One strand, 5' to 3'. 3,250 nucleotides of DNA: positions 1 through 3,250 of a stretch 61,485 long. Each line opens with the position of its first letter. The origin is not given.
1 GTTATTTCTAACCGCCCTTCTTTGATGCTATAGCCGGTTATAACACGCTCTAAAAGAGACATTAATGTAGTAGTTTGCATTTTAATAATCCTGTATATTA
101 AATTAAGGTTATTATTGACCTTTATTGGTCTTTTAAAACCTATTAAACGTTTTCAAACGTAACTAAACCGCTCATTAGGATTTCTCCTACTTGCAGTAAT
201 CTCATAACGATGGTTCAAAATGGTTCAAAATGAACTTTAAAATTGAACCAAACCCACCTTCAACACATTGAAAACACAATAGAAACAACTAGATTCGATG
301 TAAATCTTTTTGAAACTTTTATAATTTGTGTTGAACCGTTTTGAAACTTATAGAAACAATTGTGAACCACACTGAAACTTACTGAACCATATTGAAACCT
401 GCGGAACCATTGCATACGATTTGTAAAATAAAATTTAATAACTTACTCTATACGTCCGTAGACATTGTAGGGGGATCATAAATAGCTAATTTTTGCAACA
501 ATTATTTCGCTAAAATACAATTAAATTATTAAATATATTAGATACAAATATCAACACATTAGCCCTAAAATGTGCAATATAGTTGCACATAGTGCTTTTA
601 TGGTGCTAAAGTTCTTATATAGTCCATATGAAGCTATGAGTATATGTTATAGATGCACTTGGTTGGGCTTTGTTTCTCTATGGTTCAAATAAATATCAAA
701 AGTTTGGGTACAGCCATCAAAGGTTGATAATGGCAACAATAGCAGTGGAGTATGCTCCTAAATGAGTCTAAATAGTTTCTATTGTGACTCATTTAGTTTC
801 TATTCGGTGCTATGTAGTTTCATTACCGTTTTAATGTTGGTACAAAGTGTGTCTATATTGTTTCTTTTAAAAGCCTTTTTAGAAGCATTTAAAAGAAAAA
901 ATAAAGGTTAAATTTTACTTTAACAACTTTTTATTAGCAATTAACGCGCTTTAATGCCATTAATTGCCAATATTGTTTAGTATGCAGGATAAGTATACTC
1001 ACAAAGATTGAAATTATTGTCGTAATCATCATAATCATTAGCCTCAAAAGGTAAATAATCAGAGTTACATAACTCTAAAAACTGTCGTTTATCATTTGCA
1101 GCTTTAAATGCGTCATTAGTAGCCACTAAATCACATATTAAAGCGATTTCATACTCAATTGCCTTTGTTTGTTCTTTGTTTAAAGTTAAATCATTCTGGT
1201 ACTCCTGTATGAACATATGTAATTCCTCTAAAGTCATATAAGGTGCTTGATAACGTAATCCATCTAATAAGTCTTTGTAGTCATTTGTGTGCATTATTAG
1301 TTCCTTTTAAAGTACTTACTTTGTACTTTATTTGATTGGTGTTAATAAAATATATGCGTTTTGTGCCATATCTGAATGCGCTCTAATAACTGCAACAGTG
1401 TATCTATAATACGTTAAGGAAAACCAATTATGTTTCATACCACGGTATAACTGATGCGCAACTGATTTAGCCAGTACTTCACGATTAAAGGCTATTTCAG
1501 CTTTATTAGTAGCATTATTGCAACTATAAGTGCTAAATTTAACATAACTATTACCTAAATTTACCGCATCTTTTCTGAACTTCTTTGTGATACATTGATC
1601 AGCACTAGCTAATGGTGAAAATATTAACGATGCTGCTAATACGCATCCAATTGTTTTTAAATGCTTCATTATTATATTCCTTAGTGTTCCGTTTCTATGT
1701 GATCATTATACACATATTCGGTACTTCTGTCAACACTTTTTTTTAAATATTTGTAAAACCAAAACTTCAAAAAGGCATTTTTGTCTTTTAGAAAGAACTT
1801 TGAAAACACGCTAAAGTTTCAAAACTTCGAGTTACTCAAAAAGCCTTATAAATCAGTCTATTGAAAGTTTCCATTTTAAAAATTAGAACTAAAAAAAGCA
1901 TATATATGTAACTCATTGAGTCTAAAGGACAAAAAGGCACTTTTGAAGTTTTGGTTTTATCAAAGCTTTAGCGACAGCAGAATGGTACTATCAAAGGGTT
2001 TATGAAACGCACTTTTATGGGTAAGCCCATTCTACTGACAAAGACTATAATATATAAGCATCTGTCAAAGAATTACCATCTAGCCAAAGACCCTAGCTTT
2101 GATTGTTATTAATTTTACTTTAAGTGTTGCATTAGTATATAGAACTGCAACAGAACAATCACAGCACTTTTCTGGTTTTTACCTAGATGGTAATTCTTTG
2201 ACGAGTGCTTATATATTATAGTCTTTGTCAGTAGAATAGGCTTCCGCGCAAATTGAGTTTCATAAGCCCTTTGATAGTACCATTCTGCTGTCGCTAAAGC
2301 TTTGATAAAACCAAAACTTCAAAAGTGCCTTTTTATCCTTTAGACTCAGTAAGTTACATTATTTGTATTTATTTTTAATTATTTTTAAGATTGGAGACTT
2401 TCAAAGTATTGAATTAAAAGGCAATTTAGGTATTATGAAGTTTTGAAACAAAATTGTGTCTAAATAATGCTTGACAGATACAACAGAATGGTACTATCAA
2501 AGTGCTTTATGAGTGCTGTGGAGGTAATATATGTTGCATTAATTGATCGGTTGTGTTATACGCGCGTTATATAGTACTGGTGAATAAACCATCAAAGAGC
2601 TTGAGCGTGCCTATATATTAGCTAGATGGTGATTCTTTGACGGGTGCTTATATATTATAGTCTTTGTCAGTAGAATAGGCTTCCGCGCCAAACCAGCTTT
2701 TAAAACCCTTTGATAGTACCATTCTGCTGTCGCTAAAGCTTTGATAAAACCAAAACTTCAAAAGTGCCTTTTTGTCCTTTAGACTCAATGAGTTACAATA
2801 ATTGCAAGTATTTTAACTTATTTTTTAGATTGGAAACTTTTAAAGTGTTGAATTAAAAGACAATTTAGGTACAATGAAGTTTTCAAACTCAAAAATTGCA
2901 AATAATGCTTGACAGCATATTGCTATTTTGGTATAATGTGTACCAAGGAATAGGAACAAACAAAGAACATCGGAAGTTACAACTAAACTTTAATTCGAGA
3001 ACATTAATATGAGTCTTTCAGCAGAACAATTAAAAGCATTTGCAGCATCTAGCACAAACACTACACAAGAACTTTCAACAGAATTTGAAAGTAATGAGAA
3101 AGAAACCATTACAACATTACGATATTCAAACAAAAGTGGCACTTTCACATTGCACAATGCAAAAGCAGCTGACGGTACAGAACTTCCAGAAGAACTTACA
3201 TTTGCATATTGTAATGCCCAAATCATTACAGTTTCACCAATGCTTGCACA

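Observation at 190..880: ORF-free region with eight nGAAMC iterons phased at 10-11 bp, an AT-rich core and inverted iterons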

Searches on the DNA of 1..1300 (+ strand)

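Call 6: search_dna_similar(query=window:1-1300:+, collection=phages, mode=distant)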
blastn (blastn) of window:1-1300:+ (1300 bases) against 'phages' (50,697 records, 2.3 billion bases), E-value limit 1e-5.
No match.

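Call 108: search_dna_similar(query=window:200-880:+, collection=plasmids, mode=distant, max_evalue=0.001)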
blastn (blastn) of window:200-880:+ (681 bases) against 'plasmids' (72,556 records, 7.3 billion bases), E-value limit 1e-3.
No match.

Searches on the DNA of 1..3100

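Call 100: search_rna_families(source=window, start=1, end=3100, threshold=evalue, max_evalue=1)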
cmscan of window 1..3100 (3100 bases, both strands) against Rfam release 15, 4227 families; matches with E-value up to 1: 0.
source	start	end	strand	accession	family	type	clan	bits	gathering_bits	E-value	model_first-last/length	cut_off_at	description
